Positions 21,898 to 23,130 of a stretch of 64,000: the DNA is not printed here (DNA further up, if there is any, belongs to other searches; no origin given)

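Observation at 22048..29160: Operon-like block of polyprenyl-phosphate glycopolymer enzymes resembling the mycobacterial arabinogalactan toolkit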

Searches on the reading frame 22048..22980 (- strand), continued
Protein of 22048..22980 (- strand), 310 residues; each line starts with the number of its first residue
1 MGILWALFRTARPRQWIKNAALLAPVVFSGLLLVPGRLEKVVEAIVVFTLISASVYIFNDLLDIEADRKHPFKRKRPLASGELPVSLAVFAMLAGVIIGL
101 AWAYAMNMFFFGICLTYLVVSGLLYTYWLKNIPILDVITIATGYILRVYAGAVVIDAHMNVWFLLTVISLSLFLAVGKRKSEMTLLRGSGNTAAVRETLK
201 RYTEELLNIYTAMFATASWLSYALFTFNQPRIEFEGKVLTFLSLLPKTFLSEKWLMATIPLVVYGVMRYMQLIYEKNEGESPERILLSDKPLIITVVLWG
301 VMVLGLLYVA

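Call 88: get_annotated_region(hit=H16, flank=9000)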
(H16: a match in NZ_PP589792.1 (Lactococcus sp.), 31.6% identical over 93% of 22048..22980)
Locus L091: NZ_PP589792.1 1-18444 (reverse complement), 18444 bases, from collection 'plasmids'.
description: Lactococcus sp. strain LLF27 plasmid pLLF27D, complete sequence
organism: Lactococcus sp. (NCBI taxid 44273)
taxonomy: Bacteria; Bacillota; Bacilli; Lactobacillales; Streptococcaceae; Lactococcus; Lactococcus sp.
host: -; source: Bacterial culture,Dairy environment; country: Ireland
typing (MOB-suite, as given by PLSDB): mobilizable; replicon rep_cluster_414,rep_cluster_656; relaxase MOBP,MOB_Unknown
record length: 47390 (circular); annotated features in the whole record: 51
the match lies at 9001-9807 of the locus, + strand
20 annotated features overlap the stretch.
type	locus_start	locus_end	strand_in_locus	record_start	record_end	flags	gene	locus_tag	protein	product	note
CDS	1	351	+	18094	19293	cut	-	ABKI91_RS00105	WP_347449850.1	glycosyltransferase family 1 protein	-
CDS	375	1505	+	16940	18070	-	-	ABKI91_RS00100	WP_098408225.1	glycoside hydrolase family 99-like domain-containing protein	-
CDS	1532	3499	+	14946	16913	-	-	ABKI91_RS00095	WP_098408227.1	capsular polysaccharide synthesis protein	-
CDS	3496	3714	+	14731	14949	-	-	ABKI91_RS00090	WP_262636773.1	hypothetical protein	-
CDS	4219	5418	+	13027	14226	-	-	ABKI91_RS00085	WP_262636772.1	O-antigen ligase family protein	-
CDS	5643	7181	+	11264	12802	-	-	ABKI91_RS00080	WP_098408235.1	oligosaccharide flippase family protein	-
CDS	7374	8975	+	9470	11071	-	-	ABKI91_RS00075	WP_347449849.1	hypothetical protein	-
CDS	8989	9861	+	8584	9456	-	-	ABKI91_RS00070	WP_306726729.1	decaprenyl-phosphate phosphoribosyltransferase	-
CDS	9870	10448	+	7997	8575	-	-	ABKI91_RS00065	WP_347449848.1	HAD-IB family phosphatase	GO:0008152 - metabolic process [Evidence IEA]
CDS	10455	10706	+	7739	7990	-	-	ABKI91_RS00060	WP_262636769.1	GtrA family protein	GO:0000271 - polysaccharide biosynthetic process [Evidence IEA]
CDS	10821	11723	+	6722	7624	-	-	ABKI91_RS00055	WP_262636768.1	phosphodiester glycosidase family protein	-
CDS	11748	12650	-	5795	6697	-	-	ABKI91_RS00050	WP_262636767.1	LCP family protein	-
CDS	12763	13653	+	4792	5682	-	-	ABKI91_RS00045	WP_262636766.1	IS982-like element IS982B family transposase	GO:0006313 - DNA transposition [Evidence IEA]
CDS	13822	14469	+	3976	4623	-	pcp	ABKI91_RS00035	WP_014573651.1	pyroglutamyl-peptidase I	GO:0030163 - protein catabolic process [Evidence IEA]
CDS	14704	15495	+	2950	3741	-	-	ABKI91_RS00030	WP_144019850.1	Type 1 glutamine amidotransferase-like domain-containing protein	GO:0006508 - proteolysis [Evidence IEA]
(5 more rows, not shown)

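Call 90: search_dna_similar(query=window:22048-22980:-, collection=plasmids, mode=protein, max_rows=60, rows=spread)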
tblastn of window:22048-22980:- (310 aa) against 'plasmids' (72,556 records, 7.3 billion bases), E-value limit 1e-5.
Records with a match: 103; places in all: 103; records where one place covers at least 80% of the query: 30.
Best place of each record, by identity: <60% 103.
By first word of the organism name: Rhizobium 36; Sinorhizobium 5; Azospirillum 4; Vibrio 3; Cereibacter 3; Salipiger 3; Sphingomonadaceae 3; Burkholderia 3; Mesorhizobium 3; Natronococcus 2; and 31 more.
By predicted mobility (MOB-suite, as given by PLSDB): non-mobilizable 72; conjugative 21; mobilizable 10.
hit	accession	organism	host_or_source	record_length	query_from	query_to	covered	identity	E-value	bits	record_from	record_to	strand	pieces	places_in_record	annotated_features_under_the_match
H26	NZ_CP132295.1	Natronococcus sp. AD-5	cell culture,sediment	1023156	1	295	95%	37.4%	1e-48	181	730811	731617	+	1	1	record has no annotation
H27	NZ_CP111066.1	Chondrinema litorale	Seaweed,red alga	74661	8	290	91%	36.4%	5e-46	173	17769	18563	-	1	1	decaprenyl-phosphate phosphoribosyltransferase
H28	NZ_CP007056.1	Halostagnicola larsenii XH-48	-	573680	6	295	94%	34.5%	4e-44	167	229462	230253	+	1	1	decaprenyl-phosphate phosphoribosyltransferase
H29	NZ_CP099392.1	Natronococcus sp. CG52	cell culture,salt lake sediment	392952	6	293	93%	34.4%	2e-41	160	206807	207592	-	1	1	UbiA prenyltransferase family protein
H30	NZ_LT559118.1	Nonomuraea gerenzanensis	-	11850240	12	290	90%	35.3%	2e-25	113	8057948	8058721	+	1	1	none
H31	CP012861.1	Persicobacter sp. JZB09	cell culture,soil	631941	4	290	93%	33.6%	4e-32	133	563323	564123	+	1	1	record has no annotation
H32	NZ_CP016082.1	Streptomyces sp. SAT1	Adenophora trachelioides Maxim.,single ...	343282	2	293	94%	32.9%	4e-25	112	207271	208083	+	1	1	UbiA prenyltransferase family protein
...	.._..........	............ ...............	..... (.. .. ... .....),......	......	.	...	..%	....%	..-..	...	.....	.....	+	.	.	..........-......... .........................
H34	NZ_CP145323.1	Rhodococcus ruber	-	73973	6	290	92%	32.2%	2e-34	140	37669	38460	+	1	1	decaprenyl-phosphate phosphoribosyltransferase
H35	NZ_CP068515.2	Lactococcus cremoris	Whole organism,Dairy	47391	7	294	93%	31.6%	4e-37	147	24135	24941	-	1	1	decaprenyl-phosphate phosphoribosyltransferase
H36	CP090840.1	Streptomyces viridifaciens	Whole organism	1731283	7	294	93%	30.3%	2e-32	134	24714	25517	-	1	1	decaprenyl-phosphate phosphoribosyltransferase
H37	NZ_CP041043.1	Paracoccus sp. AK26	pure culture,Hexachlorocyclohexane ...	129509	5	295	94%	29.6%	1e-23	108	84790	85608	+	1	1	UbiA family prenyltransferase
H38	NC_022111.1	Prevotella sp. oral taxon 299 str. F0039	Homo sapiens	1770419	6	290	92%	29.8%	5e-31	129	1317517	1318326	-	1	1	none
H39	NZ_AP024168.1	Vibrio alfacsensis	-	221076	9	295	93%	29.4%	1e-17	91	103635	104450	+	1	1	UbiA family prenyltransferase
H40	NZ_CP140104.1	Vibrio alfacsensis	Scophthalmus maximus,intestinal tract ...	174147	9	295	93%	29.4%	3e-17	89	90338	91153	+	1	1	UbiA family prenyltransferase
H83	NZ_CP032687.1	Rhizobium sp. CCGE531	Phaseolus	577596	12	182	55%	30.4%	7e-11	71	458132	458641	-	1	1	UbiA family prenyltransferase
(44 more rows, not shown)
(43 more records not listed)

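Call 91: get_annotated_region(hit=H83, flank=8000)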
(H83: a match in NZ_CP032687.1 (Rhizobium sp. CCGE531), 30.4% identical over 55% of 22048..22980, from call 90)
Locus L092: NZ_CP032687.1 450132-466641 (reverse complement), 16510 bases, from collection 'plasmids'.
description: Rhizobium sp. CCGE531 plasmid pRCCGE531b, complete sequence
organism: Rhizobium sp. CCGE531 (NCBI taxid 2364271)
taxonomy: Bacteria; Pseudomonadota; Alphaproteobacteria; Hyphomicrobiales; Rhizobiaceae; Rhizobium; Rhizobium sp. CCGE531
host: -; source: Phaseolus; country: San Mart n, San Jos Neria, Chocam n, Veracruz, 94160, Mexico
typing (MOB-suite, as given by PLSDB): conjugative; relaxase MOBQ; mating-pair formation MPF_T
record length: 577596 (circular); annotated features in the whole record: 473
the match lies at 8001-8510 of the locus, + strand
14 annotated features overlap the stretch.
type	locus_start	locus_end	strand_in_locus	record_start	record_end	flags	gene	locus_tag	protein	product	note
CDS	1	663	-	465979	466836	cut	-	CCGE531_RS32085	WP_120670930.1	phosphoenolpyruvate hydrolase family protein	-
CDS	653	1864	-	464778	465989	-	-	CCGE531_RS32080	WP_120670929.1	Tm-1-like ATP-binding domain-containing protein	-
CDS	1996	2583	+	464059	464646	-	-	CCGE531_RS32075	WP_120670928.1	phosphoenolpyruvate hydrolase family protein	-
CDS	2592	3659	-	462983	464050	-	ugpC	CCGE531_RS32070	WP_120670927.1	sn-glycerol-3-phosphate ABC transporter ATP-binding protein UgpC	-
CDS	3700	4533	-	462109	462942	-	-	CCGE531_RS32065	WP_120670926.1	carbohydrate ABC transporter permease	GO:0008643 - carbohydrate transport [Evidence IEA]; GO:0055085 - transmembrane transport [Evidence IEA]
CDS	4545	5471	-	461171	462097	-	-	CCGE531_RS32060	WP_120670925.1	sugar ABC transporter permease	-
CDS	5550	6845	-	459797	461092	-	-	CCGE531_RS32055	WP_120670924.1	extracellular solute-binding protein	-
CDS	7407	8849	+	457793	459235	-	-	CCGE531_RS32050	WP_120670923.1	UbiA family prenyltransferase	-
CDS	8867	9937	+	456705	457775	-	-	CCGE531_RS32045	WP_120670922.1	NAD(P)-dependent oxidoreductase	-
CDS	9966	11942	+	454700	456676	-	-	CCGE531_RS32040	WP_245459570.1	hypothetical protein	-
CDS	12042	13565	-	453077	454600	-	-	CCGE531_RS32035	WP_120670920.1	GMC family oxidoreductase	-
CDS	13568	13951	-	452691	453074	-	-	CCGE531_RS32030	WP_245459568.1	hypothetical protein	-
CDS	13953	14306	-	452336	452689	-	-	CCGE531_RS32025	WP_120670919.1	SMR family transporter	-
CDS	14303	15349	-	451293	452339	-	-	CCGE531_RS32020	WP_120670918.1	NAD-dependent epimerase/dehydratase family protein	-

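Call 94: get_annotated_region(hit=H3, flank=7000)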
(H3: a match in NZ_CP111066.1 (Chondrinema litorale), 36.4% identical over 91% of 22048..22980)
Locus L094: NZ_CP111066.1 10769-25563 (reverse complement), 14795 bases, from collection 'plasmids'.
description: Chondrinema litorale strain WSW3-B12 plasmid unnamed24, complete sequence
organism: Chondrinema litorale (NCBI taxid 2994555)
taxonomy: Bacteria; Bacteroidota; Cytophagia; Cytophagales; Flammeovirgaceae; Chondrinema; Chondrinema litorale
host: -; source: Seaweed,red alga; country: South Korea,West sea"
typing (MOB-suite, as given by PLSDB): non-mobilizable
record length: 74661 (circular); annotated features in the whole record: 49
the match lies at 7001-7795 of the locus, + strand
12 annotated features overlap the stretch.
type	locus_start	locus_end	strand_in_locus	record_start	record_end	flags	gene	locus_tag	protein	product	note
CDS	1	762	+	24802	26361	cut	-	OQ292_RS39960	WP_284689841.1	hypothetical protein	-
CDS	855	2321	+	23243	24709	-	-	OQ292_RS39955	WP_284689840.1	DUF2723 domain-containing protein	-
CDS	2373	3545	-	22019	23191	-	-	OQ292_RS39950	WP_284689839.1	IS3 family transposase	-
CDS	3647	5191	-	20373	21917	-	-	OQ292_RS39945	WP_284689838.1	glycosyltransferase family 39 protein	-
CDS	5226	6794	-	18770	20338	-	-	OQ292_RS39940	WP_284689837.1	hypothetical protein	-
CDS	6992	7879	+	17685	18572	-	-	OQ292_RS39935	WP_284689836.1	decaprenyl-phosphate phosphoribosyltransferase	-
CDS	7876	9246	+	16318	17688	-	-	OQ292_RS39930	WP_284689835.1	FAD-binding oxidoreductase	-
CDS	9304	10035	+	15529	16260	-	-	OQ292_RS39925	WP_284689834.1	SDR family oxidoreductase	-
CDS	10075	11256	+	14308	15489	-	-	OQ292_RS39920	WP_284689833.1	acyltransferase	-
CDS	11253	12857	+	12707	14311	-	-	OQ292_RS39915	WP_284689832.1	glycosyltransferase family 39 protein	-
CDS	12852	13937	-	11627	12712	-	-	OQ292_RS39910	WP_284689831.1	acyltransferase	-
CDS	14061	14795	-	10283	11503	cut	-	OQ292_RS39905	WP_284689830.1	hypothetical protein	-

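Call 95: get_annotated_region(hit=H2, flank=7000)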
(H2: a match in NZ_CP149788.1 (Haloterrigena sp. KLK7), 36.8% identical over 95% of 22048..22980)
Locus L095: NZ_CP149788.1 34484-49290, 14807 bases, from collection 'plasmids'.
description: Haloterrigena sp. KLK7 plasmid unnamed1, complete sequence
organism: Haloterrigena sp. KLK7 (NCBI taxid 3132747)
taxonomy: Archaea; Euryarchaeota; Halobacteria; Halobacteriales; Natrialbaceae; Haloterrigena; Haloterrigena sp. KLK7
host: -; source: cell culture,salt lake; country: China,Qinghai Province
typing (MOB-suite, as given by PLSDB): non-mobilizable
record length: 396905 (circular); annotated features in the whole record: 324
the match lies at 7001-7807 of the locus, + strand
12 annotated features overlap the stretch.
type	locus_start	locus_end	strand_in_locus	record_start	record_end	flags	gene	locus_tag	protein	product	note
CDS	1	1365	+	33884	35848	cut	-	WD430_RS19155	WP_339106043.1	ATP-binding protein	-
CDS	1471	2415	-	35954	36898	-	-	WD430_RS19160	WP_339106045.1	DMT family transporter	GO:0055085 - transmembrane transport [Evidence IEA]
CDS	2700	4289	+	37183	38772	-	-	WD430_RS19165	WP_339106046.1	glycosyltransferase family 39 protein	-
CDS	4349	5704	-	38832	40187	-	-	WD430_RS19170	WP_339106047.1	DolP-mannose mannosyltransferase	GO:0035269 - protein O-linked mannosylation [Evidence IEA]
CDS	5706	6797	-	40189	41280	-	-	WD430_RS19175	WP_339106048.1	NAD-dependent epimerase/dehydratase family protein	-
CDS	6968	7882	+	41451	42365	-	-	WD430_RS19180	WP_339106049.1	decaprenyl-phosphate phosphoribosyltransferase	-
CDS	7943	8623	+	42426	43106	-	-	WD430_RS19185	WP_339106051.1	PHP domain-containing protein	-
CDS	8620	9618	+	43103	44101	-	-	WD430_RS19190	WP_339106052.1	lysylphosphatidylglycerol synthase transmembrane domain-containing protein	-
CDS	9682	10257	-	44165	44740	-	-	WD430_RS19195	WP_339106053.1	DoxX family protein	-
CDS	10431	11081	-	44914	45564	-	-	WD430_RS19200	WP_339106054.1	hypothetical protein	-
CDS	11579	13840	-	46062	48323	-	-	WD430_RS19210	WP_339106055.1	AAA domain-containing protein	-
CDS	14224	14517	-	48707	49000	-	-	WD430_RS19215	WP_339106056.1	hypothetical protein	-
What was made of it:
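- Closest known: DPPRS-GT39 clusters of Bacteroidota and haloarchaea. Different: Haloterrigena carries an epimerase and a PHP phosphoesterase (calls 94, 95).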
